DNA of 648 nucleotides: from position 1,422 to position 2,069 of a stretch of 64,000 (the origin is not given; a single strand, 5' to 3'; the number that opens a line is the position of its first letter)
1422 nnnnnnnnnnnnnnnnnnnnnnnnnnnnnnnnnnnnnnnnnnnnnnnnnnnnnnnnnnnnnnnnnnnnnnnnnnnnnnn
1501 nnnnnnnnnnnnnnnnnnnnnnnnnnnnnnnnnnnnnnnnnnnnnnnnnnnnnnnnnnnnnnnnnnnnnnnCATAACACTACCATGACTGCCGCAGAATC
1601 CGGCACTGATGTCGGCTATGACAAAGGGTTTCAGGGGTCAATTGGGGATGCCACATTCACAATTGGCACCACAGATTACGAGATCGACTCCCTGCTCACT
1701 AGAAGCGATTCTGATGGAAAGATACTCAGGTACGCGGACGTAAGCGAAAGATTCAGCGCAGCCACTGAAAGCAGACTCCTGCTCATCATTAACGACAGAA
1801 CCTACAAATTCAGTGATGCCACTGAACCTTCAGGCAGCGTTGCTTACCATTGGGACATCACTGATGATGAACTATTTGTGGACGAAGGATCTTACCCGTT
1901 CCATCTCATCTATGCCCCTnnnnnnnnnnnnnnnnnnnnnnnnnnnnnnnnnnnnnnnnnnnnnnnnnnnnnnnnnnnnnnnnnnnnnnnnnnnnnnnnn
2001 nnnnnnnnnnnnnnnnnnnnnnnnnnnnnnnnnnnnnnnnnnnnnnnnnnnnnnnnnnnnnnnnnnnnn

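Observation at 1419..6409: Roughly 1,660-codon surface protein built from an unrecognised module alternating with Fn3-like domains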

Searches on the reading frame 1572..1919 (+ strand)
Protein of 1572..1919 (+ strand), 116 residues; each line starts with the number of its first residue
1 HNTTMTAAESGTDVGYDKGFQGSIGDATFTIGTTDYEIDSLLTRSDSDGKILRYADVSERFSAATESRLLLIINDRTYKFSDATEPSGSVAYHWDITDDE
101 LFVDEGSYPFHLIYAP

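Call 14: find_homologous_proteins(query=A1, max_evalue=0.001)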
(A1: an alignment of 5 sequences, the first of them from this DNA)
Query A1 (5 sequences): 8000 candidates shared short words with the query, none scored E <= 0.001.

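Call 15: search_solved_structures(query=A1, max_evalue=10)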
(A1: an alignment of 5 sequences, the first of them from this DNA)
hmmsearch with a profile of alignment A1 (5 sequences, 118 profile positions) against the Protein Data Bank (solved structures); distinct sequences matched with E-value up to 10: 0.

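Call 25: predict_structure(alignment_id=A1)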
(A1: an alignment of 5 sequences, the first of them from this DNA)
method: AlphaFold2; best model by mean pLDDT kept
length: 116 residues; sequences in the alignment: 5
mean_pLDDT: 77.5   pTM: 0.75
mean pLDDT of the five models: 77.5, 77.1, 75.2, 74.7, 66.4
residues with pLDDT >= 90: 22; 70-90: 66; 50-70: 16; < 50: 12
segments of 3 or more residues with pLDDT < 50: 6-17
pLDDT, mean of each block of 10 residues (from residue 1): 50 44 71 81 83 85 89 91 87 91 77 82
secondary structure, 60 per line:
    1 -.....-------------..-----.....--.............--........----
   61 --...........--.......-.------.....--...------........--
elements in order: E2-6 E27-31 E34-46 E49-56 H63-68 E69-73 E76-79 E91-95 E107-114

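Call 29: fold_search(model_id=the predicted structure, library=pdb)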
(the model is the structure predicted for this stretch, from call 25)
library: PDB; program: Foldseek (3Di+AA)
matches with E <= 10: 247; with E <= 0.001: 0
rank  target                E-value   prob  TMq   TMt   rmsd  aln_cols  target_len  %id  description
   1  3sz6_A                3.0e-01  0.35  0.32  0.32  11.8       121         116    7  IsdX1, an anthrax hemophore (released 2012-03-28)
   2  4h8p                  3.1e-01  0.33  0.32  0.32  14.2       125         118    7  NEAT5 domain of IsdX2, a B. anthracis hemophore in complex with heme (released 2013-02-06)
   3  2e7d_B                3.1e-01  0.15  0.24  0.24  12.3       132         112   11  Crystal structure of a NEAT domain from Staphylococcus aureus (released 2008-01-22)
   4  2cdo_A                3.3e-01  0.11  0.24  0.22  15.0       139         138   10  structure of agarase carbohydrate binding module in complex with neoagarohexaose (released 2006-02-16)
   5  3o0l_B                3.5e-01  0.11  0.21  0.23  14.2       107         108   12  Crystal structure of a Pfam DUF1425 family member (Shew_1734) from Shewanella sp. pv-4 at 1.81 a resolution (released 2010-08-04)
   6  2ygm_B                4.5e-01  0.06  0.18  0.09  16.6       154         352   15  THE X-RAY CRYSTAL STRUCTURE OF TANDEM CBM51 MODULES OF SP3GH98, THE FAMILY 98 GLYCOSIDE HYDROLASE FROM STREPTOCOCCUS P (released 2011-06-22)
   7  7ehg_C                5.0e-01  0.10  0.25  0.23  14.0       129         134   15  Crystal Structure of MiXBM (released 2022-03-30)
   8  7ehg_E                5.3e-01  0.10  0.26  0.23  13.8       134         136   14  Crystal Structure of MiXBM (released 2022-03-30)
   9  9k09_U                5.6e-01  0.08  0.22  0.04  17.1       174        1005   10  Cyanophage A4 portal-tail complex (released 2025-04-09)
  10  7ehg_F                5.9e-01  0.10  0.26  0.23  13.8       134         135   14  Crystal Structure of MiXBM (released 2022-03-30)
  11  2crv_MODEL_1_A        6.2e-01  0.13  0.25  0.24  12.9       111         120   11  Solution structure of C-terminal domain of mitochondrial translational initiationfactor 2 (released 2005-11-20)
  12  4d0u_C                6.2e-01  0.09  0.20  0.22  14.0       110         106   11  Crystal structure of the fiber head domain of the Atadenovirus snake adenovirus 1, selenomethionine-derivative (released 2014-12-17)
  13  3vua_A                6.6e-01  0.13  0.25  0.25  12.3       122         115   11  Apo IsdH-NEAT3 in space group P3121 at a resolution of 1.85 A (released 2013-06-26)
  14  4d0v_A                6.9e-01  0.12  0.24  0.25  14.9       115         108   10  Crystal structure of the fiber head domain of the Atadenovirus snake adenovirus 1, native, I213 crystal form (released 2014-12-17)
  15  4les                  7.7e-01  0.15  0.32  0.27  11.8       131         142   10  2.2 Angstrom Crystal Structure of Conserved Hypothetical Protein from Bacillus anthracis. (released 2013-08-07)
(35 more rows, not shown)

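Call 30: search_protein_representatives(alignment_id=A1)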
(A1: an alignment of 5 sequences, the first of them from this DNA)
Query: 5 sequences, 118 profile positions. Proteins with E-value up to 0.001 (for the whole library): 90; up to 1e-10: 13; up to 1e-30: 0. The best 90 are listed.
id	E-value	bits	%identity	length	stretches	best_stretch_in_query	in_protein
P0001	9.4e-21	90.6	-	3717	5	15-98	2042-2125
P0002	3.3e-20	88.9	-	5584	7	8-98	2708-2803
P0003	2.5e-15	73.1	-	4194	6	19-97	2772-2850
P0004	8.9e-15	71.4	-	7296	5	22-96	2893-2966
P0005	9.4e-15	71.3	-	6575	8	3-62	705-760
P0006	1.5e-14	70.6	-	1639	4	8-97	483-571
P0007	4.3e-13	65.9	-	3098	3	4-100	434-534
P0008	1.5e-12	64.2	-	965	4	5-96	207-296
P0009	2.6e-12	63.4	-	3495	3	14-99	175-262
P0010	4.7e-11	59.3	-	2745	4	14-101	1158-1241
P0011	5.7e-11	59.1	-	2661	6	22-96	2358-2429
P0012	6.3e-11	58.9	-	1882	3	17-97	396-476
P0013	1.0e-10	58.3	-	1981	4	4-111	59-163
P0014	1.1e-10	58.2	-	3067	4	22-96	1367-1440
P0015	1.1e-10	58.2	-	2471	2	13-96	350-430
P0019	6.2e-10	55.7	-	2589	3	2-99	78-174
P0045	9.2e-06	42.3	-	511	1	7-99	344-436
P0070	1.9e-04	38.1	-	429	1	11-99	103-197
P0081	6.3e-04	36.4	-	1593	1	21-99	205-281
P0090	9.2e-04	35.8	-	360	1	6-97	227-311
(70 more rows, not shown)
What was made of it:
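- On The new 'X' repeat family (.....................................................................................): Call 30 is the forward search (90 hits).
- X is a real family: 90 hits at E<=1e-3 and 13 at E<=1e-10 among 1.84 billion representatives (call 30).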

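Call 32: search_protein_families(library=pfam, proteins=[P0008, P0006, P0019, P0015, P0012], max_evalue=0.01)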
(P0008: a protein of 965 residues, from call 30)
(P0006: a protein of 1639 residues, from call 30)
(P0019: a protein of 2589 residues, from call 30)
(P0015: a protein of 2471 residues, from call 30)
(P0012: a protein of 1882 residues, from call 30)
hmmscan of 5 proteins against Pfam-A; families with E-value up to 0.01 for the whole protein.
P0008 (965 aa): 8 families
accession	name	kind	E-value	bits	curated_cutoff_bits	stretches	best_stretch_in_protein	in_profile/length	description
PF16184.11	Cadherin_3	-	3.8e-24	85.1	25.5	2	663-759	5-99/106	Cadherin-like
PF17803.7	Cadherin_4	-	5e-22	78.6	25.1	3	310-374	2-66/71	Bacterial cadherin-like domain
PF17963.7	Big_9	-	6.3e-21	75.5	23.6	3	319-427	1-88/89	Bacterial Ig domain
PF17892.7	Cadherin_5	-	1.5e-16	60.5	26.5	2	319-427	2-97/98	Cadherin-like domain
PF24619.1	Ig_SibA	-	8.9e-15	55.3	27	0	387-429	91-135/135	SibA-like, immunoglobulin-like domain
PF23197.1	IG_AIR9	-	2e-08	34.4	27.5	1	125-170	32-77/87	AIR9 A9 domain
PF13944.12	Calycin_like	-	1.8e-05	25.5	30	1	310-445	8-120/124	Calycin-like beta-barrel domain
PF23592.1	Cadherin_CELSR2_9th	-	0.0014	19.1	36.8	0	716-761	51-97/100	CELSR2-like, ninth cadherin domain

P0006 (1639 aa): 5 families
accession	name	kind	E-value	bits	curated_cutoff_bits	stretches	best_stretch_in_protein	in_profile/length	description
PF00041.27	fn3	-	1.1e-77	256.7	25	7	1299-1387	2-82/84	Fibronectin type III domain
PF25788.1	Ig_Rha78A_N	-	2.2e-41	140.8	27.4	7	604-689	15-101/105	Rha78A-like, N-terminal immunoglobulin domain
PF22633.2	F5_F8_type_C_2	-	1.8e-31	109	27.8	4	858-912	39-91/91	NedA-like, galactose-binding domain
PF00754.31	F5_F8_type_C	-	8e-26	91.1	28.2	2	163-193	60-90/127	F5/8 type C domain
PF20242.3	Emfourin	-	9.4e-06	26.4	27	0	614-646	46-78/91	Emfourin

P0019 (2589 aa): 6 families
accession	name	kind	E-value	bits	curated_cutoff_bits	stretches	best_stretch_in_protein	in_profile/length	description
PF13753.12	SWM_repeat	-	8.2e-40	135.4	27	3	1172-1251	3-85/86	Putative flagellar system-associated repeat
PF12733.13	Cadherin-like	-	5.8e-26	91.2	24.2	2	1620-1720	2-88/89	Cadherin-like beta sandwich domain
PF03160.20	Calx-beta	-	6.9e-19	68.5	27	1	2328-2421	8-101/119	Calx-beta domain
PF16709.11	SCAB-Ig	-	3.6e-11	43.4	27.6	0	740-780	29-71/98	Ig domain of plant-specific actin-binding protein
PF00530.23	SRCR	-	5.9e-09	36.6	26.1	1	1846-1932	5-77/100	Scavenger receptor cysteine-rich domain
PF23197.1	IG_AIR9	-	7.6e-07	29.3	27.5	0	1323-1359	32-69/87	AIR9 A9 domain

P0015 (2471 aa): 10 families
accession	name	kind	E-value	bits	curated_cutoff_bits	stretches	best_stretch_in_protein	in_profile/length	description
PF03160.20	Calx-beta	-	1.9e-43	147.7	27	3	1818-1921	8-115/119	Calx-beta domain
PF00041.27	fn3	-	3.9e-35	120.3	25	3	455-544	2-82/84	Fibronectin type III domain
PF25788.1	Ig_Rha78A_N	-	1.8e-23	83.2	27.4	3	233-316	16-102/105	Rha78A-like, N-terminal immunoglobulin domain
PF12733.13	Cadherin-like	-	1.8e-12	48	24.2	1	1277-1368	2-88/89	Cadherin-like beta sandwich domain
PF25059.1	FN3_DSCAM-DSCAML_C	-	1e-11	45.5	39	0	478-538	14-72/89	DSCAM/DSCAML C-terminal Fn3-like domain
PF00754.31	F5_F8_type_C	-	9e-10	39.2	28.2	0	476-512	54-90/127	F5/8 type C domain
PF14292.12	SusE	-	2.5e-09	37.7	25.2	1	216-286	14-84/106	SusE outer membrane protein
PF22633.2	F5_F8_type_C_2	-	1.9e-06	28.8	27.8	0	469-514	35-77/91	NedA-like, galactose-binding domain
PF13753.12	SWM_repeat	-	1.7e-05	25.4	27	1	646-729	2-83/86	Putative flagellar system-associated repeat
PF25519.1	ILCR1_N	-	0.0019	18.6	27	0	467-509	68-110/164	ILCR1 N-terminal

P0012 (1882 aa): 3 families
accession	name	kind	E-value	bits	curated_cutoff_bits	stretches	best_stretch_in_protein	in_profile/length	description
PF03160.20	Calx-beta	-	3.8e-19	69.3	27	1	1251-1341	10-101/119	Calx-beta domain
PF00041.27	fn3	-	0.00035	21.2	25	1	736-831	6-74/84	Fibronectin type III domain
PF16656.11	Pur_ac_phosph_N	-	0.0039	18.2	30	0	736-829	6-85/93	Purple acid Phosphatase, N-terminal domain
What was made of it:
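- Closest known: Giant repeat adhesins of bacteria built from tandem beta-sandwich modules. Same: X relatives occur in proteins of up to 7,296 aa together with Cadherin-like, Calx-beta, SWM_repeat and fn3 domains (calls 30, 32).
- X relatives sit in giant multi-domain adhesin-like proteins (call 32), not in known S-layer proteins.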

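Call 40: find_related_loci(query=A1, collection=genome_contigs, flank=8000)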
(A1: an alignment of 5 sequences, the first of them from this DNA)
Query A1 (116 aa) in genome_contigs; peptide patterns used: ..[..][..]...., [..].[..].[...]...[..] (x = any residue, [..] = any of these).
82 stretches matched a pattern, but none encodes a relative of the query by tblastn (E <= 1e-3).

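Call 44: find_related_loci(query=A1, collection=metagenome_contigs, flank=8000)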
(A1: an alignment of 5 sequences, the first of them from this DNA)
Query A1 (116 aa) in metagenome_contigs; peptide patterns used: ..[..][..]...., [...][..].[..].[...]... (x = any residue, [..] = any of these).
251 stretches matched a pattern, but none encodes a relative of the query by tblastn (E <= 1e-3).
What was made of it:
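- Pattern scans of 185,579 species genomes and of JGI metagenomes found no close relative (calls 40, 44).
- Tried and rejected: Pattern scans of GTDB species genomes and JGI metagenomes with the five-copy alignment found none (calls 40, 44).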

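Call 54: list_cluster_members(proteins=[P0001, P0002, P0006, P0008, P0015, P0019, P0045, P0070, P0081, P0090])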
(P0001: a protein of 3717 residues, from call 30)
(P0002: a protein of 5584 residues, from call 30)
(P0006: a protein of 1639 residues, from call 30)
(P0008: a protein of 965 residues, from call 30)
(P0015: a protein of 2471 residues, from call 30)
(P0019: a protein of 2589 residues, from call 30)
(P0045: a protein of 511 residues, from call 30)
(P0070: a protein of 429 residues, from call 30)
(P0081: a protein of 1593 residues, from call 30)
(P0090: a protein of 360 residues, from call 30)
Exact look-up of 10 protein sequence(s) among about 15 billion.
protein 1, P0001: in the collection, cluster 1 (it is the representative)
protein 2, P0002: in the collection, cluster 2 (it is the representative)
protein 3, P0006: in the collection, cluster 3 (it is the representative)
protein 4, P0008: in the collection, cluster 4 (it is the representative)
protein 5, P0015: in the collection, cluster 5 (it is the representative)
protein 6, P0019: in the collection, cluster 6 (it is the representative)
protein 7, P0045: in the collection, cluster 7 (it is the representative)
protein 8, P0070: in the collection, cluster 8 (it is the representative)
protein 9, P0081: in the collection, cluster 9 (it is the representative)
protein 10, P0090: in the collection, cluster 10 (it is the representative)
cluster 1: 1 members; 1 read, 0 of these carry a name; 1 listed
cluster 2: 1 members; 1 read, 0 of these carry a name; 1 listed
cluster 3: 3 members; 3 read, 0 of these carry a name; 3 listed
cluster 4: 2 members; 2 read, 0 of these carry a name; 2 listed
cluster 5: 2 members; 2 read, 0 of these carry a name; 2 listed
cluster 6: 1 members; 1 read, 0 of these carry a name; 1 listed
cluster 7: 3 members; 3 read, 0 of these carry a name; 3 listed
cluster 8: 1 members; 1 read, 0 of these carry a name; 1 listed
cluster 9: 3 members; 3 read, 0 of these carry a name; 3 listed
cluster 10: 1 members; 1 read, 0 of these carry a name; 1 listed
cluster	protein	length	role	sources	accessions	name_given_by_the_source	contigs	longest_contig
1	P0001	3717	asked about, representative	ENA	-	-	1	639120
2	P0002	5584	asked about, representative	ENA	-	-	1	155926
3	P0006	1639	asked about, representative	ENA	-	-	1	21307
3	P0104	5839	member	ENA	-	-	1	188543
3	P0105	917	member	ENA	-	-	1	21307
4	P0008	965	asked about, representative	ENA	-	-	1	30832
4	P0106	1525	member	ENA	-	-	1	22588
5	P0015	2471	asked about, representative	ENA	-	-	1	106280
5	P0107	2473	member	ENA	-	-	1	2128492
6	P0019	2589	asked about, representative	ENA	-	-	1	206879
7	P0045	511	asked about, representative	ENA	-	-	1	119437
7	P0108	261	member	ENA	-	-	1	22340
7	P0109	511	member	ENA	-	-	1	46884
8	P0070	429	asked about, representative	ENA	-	-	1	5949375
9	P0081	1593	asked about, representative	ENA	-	-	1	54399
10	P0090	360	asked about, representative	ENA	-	-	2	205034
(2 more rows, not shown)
